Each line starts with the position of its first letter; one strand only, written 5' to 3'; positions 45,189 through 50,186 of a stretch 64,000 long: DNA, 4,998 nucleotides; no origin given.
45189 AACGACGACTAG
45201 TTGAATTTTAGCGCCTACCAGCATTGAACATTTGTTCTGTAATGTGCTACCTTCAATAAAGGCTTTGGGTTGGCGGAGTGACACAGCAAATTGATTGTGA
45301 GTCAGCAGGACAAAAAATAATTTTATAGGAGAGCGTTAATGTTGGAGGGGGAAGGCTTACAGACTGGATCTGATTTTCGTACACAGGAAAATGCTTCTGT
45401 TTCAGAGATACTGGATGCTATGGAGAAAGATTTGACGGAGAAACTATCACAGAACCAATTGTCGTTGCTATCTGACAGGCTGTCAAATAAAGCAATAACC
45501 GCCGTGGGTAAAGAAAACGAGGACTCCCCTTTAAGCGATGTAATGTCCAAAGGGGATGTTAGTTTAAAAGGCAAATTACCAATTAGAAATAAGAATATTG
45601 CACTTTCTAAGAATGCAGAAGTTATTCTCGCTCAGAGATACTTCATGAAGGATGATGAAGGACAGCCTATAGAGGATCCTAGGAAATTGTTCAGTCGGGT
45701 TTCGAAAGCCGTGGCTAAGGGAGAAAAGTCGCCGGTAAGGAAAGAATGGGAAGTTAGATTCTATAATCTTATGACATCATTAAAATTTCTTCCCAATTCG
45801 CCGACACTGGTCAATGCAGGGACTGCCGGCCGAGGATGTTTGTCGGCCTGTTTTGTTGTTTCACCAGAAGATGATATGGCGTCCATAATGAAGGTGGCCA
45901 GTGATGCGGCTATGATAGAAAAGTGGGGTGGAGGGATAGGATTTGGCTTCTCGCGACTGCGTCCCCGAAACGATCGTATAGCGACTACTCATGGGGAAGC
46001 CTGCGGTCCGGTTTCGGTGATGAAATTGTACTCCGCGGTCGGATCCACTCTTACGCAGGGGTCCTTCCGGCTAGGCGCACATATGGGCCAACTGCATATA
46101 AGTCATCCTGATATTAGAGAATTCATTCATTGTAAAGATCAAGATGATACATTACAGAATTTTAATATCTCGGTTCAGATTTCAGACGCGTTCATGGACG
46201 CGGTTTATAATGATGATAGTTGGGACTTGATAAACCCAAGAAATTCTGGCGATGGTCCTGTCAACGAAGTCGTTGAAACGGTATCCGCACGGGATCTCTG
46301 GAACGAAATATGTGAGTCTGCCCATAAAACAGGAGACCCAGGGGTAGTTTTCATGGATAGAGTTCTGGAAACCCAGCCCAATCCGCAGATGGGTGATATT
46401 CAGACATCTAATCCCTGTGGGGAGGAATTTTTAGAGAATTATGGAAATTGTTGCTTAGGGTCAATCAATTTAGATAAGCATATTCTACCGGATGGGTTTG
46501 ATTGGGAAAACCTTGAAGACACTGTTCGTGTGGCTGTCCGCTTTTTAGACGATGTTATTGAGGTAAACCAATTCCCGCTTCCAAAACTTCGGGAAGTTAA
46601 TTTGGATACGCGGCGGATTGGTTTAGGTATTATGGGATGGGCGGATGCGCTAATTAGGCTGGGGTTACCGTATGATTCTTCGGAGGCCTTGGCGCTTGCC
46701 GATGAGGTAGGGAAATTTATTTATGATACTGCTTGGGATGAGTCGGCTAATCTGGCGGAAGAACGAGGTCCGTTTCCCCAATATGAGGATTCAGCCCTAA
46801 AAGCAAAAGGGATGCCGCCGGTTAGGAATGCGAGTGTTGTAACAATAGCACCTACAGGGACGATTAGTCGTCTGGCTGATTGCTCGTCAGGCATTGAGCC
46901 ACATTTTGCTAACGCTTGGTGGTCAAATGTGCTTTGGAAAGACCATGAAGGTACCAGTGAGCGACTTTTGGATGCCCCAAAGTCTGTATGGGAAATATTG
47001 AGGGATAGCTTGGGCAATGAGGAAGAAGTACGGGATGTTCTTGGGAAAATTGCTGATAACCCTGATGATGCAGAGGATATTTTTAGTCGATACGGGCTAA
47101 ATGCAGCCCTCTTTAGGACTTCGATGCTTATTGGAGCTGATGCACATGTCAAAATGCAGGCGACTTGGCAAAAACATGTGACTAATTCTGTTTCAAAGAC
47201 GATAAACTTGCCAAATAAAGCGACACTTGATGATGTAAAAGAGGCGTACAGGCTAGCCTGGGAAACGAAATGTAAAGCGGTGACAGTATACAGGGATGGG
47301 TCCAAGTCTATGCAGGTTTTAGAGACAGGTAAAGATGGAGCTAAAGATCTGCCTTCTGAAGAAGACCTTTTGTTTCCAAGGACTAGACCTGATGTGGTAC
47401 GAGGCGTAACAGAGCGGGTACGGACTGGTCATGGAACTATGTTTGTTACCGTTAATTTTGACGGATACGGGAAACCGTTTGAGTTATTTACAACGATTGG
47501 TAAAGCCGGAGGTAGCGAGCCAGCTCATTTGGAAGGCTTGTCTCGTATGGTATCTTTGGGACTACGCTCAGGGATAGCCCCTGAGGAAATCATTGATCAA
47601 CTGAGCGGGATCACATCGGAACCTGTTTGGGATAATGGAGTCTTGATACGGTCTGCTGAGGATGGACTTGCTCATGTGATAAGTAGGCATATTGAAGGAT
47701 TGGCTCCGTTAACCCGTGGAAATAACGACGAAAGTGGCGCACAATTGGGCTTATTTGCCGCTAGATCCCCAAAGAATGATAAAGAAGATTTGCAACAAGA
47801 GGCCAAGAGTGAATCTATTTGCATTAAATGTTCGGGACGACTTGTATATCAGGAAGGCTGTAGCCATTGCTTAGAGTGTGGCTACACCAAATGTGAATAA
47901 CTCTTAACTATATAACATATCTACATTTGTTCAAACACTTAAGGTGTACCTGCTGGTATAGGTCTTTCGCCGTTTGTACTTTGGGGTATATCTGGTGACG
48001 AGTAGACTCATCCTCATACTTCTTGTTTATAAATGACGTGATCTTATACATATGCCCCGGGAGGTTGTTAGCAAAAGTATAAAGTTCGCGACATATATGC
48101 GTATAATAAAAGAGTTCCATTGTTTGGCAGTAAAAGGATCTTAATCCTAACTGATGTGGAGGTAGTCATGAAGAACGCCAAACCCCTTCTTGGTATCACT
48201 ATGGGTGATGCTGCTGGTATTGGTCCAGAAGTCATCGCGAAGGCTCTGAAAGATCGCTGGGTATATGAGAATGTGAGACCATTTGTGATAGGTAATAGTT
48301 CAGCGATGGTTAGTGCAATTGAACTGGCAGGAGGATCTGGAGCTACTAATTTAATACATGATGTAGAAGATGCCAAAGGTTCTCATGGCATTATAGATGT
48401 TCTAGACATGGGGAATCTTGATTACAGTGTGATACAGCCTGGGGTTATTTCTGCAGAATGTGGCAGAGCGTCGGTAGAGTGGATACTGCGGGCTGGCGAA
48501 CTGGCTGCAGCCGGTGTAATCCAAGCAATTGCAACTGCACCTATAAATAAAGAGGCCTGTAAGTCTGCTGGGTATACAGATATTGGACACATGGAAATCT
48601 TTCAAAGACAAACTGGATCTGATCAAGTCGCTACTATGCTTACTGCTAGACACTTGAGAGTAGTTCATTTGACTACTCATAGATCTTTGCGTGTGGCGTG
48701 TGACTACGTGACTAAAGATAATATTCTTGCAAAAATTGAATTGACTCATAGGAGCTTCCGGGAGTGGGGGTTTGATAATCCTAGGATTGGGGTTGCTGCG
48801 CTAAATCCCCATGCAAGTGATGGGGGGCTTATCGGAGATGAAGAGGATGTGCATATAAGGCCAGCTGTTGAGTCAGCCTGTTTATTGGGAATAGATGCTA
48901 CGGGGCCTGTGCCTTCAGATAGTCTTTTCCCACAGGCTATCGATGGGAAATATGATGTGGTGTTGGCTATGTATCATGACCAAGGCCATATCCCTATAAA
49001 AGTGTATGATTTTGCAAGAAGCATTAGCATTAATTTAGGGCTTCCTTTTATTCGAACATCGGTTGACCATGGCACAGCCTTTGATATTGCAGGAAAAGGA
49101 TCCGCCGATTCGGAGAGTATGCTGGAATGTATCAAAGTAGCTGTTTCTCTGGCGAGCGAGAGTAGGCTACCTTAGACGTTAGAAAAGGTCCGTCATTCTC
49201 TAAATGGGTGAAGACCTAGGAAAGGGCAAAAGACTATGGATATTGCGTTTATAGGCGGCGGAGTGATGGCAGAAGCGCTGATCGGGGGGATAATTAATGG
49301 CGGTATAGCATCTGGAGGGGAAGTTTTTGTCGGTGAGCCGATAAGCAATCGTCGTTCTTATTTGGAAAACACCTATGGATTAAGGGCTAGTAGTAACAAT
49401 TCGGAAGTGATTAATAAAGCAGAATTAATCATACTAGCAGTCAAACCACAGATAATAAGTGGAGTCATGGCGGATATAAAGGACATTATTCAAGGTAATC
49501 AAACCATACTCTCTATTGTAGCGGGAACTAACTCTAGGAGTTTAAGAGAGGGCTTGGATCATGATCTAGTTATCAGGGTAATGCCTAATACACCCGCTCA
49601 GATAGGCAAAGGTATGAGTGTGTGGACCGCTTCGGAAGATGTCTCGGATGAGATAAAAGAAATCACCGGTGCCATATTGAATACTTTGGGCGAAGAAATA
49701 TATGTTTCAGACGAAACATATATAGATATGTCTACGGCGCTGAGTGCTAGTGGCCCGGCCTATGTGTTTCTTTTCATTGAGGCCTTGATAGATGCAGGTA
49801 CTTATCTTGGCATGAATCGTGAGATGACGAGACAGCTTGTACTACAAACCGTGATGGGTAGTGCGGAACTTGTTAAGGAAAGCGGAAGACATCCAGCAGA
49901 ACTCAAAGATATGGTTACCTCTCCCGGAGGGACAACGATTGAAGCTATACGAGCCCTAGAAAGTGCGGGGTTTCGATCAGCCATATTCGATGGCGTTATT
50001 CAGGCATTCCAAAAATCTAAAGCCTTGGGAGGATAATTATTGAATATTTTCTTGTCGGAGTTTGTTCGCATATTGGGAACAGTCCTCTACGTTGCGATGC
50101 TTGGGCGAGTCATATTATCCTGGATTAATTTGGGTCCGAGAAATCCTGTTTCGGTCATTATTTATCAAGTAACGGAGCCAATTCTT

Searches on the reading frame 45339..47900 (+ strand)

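Call 44: search_protein_families(library=pfam, proteins=[window:45339-47900:+], max_evalue=0.00001)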
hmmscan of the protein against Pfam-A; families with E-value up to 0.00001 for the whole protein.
window:45339-47900:+ (853 aa): 3 families
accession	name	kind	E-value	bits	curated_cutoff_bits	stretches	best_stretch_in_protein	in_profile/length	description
PF02867.20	Ribonuc_red_lgC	-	6.4e-121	405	23.9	2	169-488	1-345/523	Ribonucleotide reductase, barrel domain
PF00317.26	Ribonuc_red_lgN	-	3.8e-22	78.6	28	1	89-164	3-76/77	Ribonucleotide reductase, all-alpha domain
PF12637.14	TSCPD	-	3.4e-17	62.9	22.8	1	692-784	5-87/88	TSCPD domain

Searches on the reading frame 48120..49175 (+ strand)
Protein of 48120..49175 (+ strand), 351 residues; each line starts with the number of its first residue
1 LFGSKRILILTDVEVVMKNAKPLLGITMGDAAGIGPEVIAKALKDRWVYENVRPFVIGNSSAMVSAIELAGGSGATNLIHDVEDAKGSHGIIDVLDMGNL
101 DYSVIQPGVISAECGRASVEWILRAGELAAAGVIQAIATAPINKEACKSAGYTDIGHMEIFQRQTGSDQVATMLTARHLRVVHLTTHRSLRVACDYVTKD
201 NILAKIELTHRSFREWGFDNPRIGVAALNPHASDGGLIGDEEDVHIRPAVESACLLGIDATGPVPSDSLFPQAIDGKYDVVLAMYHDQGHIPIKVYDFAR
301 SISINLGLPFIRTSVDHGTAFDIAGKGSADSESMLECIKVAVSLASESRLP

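Call 44: search_protein_families(library=pfam, proteins=[window:48120-49175:+], max_evalue=0.00001)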
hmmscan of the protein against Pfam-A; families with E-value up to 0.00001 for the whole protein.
window:48120-49175:+ (351 aa): 1 family
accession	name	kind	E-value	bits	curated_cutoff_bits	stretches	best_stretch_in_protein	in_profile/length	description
PF04166.17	PdxA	-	3.8e-97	325.6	27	1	52-341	3-286/286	Pyridoxal phosphate biosynthetic protein PdxA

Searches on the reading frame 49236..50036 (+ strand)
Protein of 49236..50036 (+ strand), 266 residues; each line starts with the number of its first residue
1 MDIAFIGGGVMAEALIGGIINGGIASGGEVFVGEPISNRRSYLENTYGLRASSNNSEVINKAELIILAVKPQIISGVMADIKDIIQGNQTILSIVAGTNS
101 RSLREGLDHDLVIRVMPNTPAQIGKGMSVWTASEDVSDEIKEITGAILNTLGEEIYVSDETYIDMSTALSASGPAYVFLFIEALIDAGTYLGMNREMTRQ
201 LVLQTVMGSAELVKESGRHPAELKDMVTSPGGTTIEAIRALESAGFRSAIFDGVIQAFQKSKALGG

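Call 44: search_protein_families(library=pfam, proteins=[window:49236-50036:+], max_evalue=0.00001)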
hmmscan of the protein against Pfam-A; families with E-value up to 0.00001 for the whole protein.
window:49236-50036:+ (266 aa): 2 families
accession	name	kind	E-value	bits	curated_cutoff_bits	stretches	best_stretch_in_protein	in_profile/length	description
PF14748.11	P5CR_dimer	-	1.6e-38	131.6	25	1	160-263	1-104/105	Pyrroline-5-carboxylate reductase dimerisation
PF03807.23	F420_oxidored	-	1.2e-15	58.3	21.6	1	3-97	2-94/94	NADP oxidoreductase coenzyme F420-dependent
